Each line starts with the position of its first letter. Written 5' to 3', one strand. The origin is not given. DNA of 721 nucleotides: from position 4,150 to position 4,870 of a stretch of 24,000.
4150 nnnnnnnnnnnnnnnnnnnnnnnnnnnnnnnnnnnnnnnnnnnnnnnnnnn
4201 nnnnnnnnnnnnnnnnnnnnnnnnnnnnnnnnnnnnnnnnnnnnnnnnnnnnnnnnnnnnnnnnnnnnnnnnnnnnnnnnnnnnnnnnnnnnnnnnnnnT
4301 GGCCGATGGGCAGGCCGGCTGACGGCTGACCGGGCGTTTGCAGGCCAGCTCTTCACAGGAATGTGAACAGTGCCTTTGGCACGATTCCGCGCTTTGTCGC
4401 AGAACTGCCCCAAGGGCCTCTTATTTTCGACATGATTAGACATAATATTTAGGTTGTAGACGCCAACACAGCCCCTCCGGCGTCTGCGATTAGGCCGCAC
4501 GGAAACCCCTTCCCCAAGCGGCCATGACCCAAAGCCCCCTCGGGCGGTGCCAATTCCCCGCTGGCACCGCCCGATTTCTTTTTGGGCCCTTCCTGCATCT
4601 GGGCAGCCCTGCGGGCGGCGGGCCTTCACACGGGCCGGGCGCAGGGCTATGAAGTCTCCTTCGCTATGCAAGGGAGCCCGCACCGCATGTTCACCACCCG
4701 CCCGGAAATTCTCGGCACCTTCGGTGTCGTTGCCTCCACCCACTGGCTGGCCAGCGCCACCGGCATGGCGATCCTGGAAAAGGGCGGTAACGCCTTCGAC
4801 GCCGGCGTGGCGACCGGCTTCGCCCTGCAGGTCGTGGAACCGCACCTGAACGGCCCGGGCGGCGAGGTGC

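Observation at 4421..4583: Orphan ~130-nt transcription unit with three hairpins that each display a C-rich anti-Shine-Dalgarno-like loop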

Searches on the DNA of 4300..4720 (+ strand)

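Call 4: search_rna_families(source=window, start=4300, end=4720, threshold=evalue, max_evalue=10, show_alignments=5)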
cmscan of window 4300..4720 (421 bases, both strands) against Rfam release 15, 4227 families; matches with E-value up to 10: 7.
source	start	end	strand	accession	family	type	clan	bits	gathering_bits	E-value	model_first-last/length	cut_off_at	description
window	4489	4581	+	RF02833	Scr3202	Gene; sRNA;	-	25.6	52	0.12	1-95/95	no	Streptomyces RNA 3202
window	4315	4348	-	RF00453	Cardiovirus_CRE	Cis-reg;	-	20.6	37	0.32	1-33/33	no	Cardiovirus cis-acting replication element (CRE)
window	4475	4568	-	RF02680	PreQ1-III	Cis-reg; riboswitch;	-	17.1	63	0.49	1-102/102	no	PreQ1-III (pre queuosine) riboswitch aptamer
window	4490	4572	+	RF01530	CC3664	Gene; sRNA;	-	15.7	60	2.6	1-136/136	no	Caulobacter sRNA CC3664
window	4542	4572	+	RF02791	CcsR1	Gene; sRNA;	-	14.4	65.3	0.67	45-77/83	no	Conserved CCUCCUCCC motif stress-induced RNA 1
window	4411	4476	-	RF01169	SNORD112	Gene; snRNA; snoRNA; CD-box;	CL00069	14.3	58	8.2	1-77/77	no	Small nucleolar RNA SNORD112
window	4321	4433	-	RF01872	MEG3_2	Gene; lncRNA;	-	12.9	60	4.5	1-105/105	no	Maternally expressed 3 conserved region 2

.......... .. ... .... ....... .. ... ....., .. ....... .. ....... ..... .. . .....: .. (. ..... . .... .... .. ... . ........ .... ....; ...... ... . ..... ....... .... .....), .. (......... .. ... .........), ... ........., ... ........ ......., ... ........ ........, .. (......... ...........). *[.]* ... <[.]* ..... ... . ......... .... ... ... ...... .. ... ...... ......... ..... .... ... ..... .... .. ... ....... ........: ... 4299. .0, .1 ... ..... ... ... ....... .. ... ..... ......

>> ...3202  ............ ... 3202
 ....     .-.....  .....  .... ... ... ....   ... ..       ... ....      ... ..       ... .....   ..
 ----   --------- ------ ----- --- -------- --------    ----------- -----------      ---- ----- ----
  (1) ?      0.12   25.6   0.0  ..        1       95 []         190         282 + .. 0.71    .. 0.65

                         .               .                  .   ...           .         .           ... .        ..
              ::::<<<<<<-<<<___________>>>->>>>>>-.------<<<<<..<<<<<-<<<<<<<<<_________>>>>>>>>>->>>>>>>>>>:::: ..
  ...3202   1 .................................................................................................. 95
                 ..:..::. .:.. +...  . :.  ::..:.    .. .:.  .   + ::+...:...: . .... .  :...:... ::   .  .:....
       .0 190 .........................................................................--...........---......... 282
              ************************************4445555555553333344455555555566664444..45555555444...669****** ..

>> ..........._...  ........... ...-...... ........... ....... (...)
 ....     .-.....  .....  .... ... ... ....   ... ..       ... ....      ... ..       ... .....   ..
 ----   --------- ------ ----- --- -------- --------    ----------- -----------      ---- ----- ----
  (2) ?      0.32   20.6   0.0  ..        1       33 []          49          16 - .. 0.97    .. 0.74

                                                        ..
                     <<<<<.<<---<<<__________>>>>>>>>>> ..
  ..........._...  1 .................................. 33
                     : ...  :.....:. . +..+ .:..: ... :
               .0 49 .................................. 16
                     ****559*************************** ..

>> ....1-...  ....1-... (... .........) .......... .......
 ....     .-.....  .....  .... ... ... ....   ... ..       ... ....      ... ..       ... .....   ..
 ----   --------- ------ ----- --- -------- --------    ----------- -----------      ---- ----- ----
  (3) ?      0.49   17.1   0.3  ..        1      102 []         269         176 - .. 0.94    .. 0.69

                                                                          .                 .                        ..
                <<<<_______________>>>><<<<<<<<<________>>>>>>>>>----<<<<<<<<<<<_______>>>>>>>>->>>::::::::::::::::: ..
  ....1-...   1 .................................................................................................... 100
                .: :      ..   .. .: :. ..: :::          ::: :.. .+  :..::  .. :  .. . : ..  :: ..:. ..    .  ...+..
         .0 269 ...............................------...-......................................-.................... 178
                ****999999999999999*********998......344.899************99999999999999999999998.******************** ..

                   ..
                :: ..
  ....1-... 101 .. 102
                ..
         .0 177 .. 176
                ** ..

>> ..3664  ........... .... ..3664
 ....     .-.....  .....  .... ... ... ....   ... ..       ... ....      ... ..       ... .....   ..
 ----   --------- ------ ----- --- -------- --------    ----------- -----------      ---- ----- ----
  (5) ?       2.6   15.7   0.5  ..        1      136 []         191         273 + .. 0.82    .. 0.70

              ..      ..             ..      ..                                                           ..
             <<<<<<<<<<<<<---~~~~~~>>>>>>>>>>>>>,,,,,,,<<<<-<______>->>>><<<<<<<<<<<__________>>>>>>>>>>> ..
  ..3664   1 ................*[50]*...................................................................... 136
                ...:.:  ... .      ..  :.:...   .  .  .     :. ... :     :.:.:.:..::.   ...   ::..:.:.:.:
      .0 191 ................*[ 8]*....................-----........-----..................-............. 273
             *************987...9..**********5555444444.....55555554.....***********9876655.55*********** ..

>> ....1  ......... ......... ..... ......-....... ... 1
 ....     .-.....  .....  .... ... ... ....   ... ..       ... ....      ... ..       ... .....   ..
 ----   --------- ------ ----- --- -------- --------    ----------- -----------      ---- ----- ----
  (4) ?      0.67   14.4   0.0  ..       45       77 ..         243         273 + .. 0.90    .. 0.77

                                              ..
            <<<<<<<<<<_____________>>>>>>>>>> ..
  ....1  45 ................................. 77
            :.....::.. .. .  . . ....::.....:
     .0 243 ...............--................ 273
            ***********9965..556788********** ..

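Call 49: build_rna_model(alignment_id=A3, structure=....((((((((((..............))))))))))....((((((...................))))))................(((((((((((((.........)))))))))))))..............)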
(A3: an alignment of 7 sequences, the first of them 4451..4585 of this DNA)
Model R1 built from alignment A3 (7 sequences, 138 columns); structure: as given.
model positions 135; base pairs 29; branch points 2; effective number of sequences 0.91; information 0.591 bits per position. Calibrated on 0.2 Mb of random sequence (short: E-values are rough).
structure used (alignment columns):
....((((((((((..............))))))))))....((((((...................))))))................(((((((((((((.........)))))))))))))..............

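Call 51: search_with_rna_model(model_id=R1, sources=[window, L001, L002, L003, L004, L005, L006, L007, L008, L009, L010, L011, L012, L013, L014, L015, L016, L017, L018, L019, L020, L021, L022, L023, L024, L025, L026, L027, L028, L029, L030, L031, L032, L033, L034, L035, L036, L037, L057, L058, L059, L060, L061, L062, L063], max_evalue=10)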
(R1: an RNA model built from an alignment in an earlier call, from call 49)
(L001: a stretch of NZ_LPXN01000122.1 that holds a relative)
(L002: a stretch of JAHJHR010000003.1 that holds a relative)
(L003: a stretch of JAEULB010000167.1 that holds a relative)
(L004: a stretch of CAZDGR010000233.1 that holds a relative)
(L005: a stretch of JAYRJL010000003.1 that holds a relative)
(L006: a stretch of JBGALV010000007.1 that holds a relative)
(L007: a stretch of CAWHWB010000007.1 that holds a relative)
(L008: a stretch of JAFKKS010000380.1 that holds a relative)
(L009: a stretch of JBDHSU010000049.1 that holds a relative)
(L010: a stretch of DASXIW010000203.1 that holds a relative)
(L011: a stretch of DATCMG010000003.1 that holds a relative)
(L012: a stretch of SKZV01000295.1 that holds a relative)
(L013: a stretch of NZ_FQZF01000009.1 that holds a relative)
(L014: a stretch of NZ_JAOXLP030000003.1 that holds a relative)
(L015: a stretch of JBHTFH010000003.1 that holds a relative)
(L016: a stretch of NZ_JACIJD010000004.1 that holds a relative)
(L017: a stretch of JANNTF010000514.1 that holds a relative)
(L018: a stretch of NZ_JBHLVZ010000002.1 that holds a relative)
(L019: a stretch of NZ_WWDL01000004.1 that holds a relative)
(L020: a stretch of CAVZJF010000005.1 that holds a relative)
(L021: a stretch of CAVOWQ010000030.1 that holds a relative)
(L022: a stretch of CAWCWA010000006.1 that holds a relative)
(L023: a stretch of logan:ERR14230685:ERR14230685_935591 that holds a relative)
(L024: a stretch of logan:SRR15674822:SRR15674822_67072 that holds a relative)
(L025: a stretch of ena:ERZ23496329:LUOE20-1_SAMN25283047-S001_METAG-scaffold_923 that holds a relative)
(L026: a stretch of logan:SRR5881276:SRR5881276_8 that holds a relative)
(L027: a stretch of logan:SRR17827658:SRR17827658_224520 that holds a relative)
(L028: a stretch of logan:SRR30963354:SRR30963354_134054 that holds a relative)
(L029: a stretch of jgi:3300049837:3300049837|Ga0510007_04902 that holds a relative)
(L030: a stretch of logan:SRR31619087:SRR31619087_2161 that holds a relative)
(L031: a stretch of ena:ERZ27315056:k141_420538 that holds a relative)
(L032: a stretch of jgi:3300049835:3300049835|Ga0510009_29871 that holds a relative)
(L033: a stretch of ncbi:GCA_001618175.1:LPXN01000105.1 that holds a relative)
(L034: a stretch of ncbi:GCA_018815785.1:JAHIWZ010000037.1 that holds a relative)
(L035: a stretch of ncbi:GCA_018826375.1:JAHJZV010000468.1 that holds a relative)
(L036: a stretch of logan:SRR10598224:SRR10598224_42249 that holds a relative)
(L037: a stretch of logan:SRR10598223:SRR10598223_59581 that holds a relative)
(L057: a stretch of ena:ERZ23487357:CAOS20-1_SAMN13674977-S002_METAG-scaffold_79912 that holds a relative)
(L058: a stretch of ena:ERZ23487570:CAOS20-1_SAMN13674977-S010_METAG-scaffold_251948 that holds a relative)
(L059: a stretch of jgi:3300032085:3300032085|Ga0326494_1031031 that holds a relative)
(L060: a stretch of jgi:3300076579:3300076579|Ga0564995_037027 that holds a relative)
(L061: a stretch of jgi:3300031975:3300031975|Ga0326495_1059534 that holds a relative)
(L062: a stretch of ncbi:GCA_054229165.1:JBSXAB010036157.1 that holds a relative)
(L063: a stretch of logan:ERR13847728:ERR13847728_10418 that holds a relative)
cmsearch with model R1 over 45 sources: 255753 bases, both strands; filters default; matches with E-value up to 10: 32.
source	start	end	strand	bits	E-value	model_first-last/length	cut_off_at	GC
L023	2245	2379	+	174.2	1.9e-45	1-135/135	no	0.63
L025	3489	3623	+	174.1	2e-45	1-135/135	no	0.64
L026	3489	3623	+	174.1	2e-45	1-135/135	no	0.64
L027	559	693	+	174.1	2e-45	1-135/135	no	0.64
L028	734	868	+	174.1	2e-45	1-135/135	no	0.64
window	4451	4585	+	173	3.8e-45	1-135/135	no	0.64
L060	1054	1188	+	171.4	1.1e-44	1-135/135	no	0.65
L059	1055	1189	+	170.4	2e-44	1-135/135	no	0.65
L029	2203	2337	+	167.6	1.2e-43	1-135/135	no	0.66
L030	849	983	+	167.6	1.2e-43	1-135/135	no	0.66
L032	1331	1465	+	167.6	1.2e-43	1-135/135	no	0.66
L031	3507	3641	+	165.7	3.8e-43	1-135/135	no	0.67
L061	992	1051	+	64.5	1.4e-15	1-60/135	3'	0.62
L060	1132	1205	-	26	4.3e-05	62-135/135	5'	0.69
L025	3567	3666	-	25.7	5.1e-05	1-135/135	no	0.71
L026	3567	3666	-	25.7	5.1e-05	1-135/135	no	0.71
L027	637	736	-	25.7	5.1e-05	1-135/135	no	0.71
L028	812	910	-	23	0.00028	32-135/135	5'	0.72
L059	1133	1259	-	22.4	0.00041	1-135/135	no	0.68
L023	2334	2380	-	21.6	0.00068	78-124/135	no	0.62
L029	2292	2326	-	21.1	0.00093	90-124/135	no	0.74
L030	938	972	-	21.1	0.00093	90-124/135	no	0.74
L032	1420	1454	-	21.1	0.00093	90-124/135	no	0.74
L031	3596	3630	-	19.8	0.0021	90-124/135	no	0.74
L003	5712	5837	+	12.8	0.17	1-135/135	no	0.69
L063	696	724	-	12.3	0.23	44-72/135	no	0.62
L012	7017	7134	-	11.5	0.38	1-135/135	no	0.63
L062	2229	2273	+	10.8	0.62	80-124/135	no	0.76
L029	3087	3113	-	6.5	8.7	45-71/135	no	0.67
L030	1733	1759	-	6.5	8.7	45-71/135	no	0.67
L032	2215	2241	-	6.5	8.7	45-71/135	no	0.67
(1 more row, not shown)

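Call 52: search_with_rna_model(model_id=R1, sources=[L093, L094, L095, L096, L097, L098, L099, L100, L101, L102, L103, L104, L105, L106, L107, L108, L109, L110, L111, L112, L113, L114, L115, L116, L117, L118, L119, L120, L121, L122, L123, L124, L125, L126, L127, L128, L129, L130, L131, L132, L133, L134, L135, L136, L137, L138, L139, L140, L141, L142, L143, L144, L145, L146, L147, L148, L149, L150, L151, L152, L153, L154, L155, L156, L157, L158, L159, L160, L161, L162, L163, L164, L165, L166, L167, L168, L169, L170, L171, L172, L173, L174, L175, L176, L177, L178, L179, L180, L181, L182, L183, L184, L185, L186, L187, L188, L189, L190, L191, L192], max_evalue=1)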
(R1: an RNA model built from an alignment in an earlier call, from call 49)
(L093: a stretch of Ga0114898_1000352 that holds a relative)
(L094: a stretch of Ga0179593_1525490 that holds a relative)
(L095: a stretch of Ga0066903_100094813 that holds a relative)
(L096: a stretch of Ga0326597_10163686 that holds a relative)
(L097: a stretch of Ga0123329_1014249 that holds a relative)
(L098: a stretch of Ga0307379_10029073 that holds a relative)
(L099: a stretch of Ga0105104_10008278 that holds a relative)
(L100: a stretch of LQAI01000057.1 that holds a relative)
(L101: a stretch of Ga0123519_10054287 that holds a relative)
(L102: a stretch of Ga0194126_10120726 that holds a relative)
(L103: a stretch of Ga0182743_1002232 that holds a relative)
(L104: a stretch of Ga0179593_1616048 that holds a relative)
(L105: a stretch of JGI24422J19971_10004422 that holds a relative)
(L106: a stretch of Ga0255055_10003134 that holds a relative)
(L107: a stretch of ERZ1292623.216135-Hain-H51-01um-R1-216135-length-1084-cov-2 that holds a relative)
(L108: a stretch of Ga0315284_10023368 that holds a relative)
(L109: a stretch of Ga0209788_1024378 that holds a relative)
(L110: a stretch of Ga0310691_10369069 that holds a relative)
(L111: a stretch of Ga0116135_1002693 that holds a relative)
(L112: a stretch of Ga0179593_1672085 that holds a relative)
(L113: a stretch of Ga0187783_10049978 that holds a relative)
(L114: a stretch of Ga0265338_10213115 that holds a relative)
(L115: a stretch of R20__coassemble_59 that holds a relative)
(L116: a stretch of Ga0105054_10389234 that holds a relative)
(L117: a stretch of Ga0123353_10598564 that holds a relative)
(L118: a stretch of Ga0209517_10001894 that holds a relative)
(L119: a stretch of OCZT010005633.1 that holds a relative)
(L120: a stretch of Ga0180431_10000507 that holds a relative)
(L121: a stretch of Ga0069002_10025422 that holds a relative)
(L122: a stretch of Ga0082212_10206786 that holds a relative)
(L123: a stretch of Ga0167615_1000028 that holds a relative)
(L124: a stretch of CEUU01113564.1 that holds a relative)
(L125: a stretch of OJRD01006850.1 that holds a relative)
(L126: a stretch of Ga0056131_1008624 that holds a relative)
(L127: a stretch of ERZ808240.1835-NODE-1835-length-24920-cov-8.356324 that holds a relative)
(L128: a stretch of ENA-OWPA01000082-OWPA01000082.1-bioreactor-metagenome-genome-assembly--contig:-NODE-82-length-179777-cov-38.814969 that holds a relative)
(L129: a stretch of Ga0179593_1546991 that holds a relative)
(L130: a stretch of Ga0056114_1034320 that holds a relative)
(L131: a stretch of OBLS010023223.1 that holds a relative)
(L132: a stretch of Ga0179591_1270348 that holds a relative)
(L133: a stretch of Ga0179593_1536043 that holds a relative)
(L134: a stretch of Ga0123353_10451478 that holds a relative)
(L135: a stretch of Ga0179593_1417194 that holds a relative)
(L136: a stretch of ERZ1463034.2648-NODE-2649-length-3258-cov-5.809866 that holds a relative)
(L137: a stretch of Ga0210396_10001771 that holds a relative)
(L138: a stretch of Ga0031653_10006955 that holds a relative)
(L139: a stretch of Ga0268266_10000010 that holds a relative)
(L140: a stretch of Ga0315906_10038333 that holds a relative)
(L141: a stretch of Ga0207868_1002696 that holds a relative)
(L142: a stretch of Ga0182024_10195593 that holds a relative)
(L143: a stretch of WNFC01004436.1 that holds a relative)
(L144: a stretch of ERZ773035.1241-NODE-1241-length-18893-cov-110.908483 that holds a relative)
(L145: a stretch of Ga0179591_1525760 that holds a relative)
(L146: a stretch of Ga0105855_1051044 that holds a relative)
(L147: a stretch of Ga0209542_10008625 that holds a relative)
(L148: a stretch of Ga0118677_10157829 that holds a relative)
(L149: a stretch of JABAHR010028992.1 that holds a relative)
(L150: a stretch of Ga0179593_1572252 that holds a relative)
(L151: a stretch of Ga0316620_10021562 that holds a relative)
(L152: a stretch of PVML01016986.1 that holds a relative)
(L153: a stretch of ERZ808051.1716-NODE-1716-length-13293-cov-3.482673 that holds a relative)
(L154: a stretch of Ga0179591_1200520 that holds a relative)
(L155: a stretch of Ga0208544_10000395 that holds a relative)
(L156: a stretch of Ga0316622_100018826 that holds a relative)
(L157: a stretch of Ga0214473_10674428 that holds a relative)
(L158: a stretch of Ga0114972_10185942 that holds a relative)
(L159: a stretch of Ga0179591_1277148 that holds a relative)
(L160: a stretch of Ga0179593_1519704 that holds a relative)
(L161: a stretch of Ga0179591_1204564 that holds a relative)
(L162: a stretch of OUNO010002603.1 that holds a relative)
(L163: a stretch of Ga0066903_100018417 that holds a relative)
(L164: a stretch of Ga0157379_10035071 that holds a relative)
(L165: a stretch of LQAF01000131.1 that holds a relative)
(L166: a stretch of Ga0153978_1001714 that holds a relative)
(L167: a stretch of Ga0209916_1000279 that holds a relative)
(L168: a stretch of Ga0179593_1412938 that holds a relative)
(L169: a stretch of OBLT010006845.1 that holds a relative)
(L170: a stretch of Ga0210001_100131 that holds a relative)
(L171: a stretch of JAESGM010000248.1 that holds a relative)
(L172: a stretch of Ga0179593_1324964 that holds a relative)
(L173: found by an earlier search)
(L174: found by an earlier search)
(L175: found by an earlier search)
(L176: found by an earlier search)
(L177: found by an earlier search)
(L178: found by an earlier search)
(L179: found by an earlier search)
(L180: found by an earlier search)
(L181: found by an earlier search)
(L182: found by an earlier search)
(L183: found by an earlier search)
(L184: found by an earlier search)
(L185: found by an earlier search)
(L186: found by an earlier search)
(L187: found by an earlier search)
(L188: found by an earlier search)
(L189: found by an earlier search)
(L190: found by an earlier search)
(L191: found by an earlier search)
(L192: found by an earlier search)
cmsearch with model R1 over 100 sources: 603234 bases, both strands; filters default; matches with E-value up to 1: 2.
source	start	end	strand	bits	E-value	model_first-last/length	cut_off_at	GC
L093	2555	2689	+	167.5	3e-43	1-135/135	no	0.65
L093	2644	2678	-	21.1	0.0022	90-124/135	no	0.74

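Call 53: search_dna_similar(query=window:4340-4600:+, collection=plasmids, mode=distant, max_evalue=0.01, max_rows=10)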
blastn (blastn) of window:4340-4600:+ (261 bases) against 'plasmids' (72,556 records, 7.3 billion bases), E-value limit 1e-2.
No match.
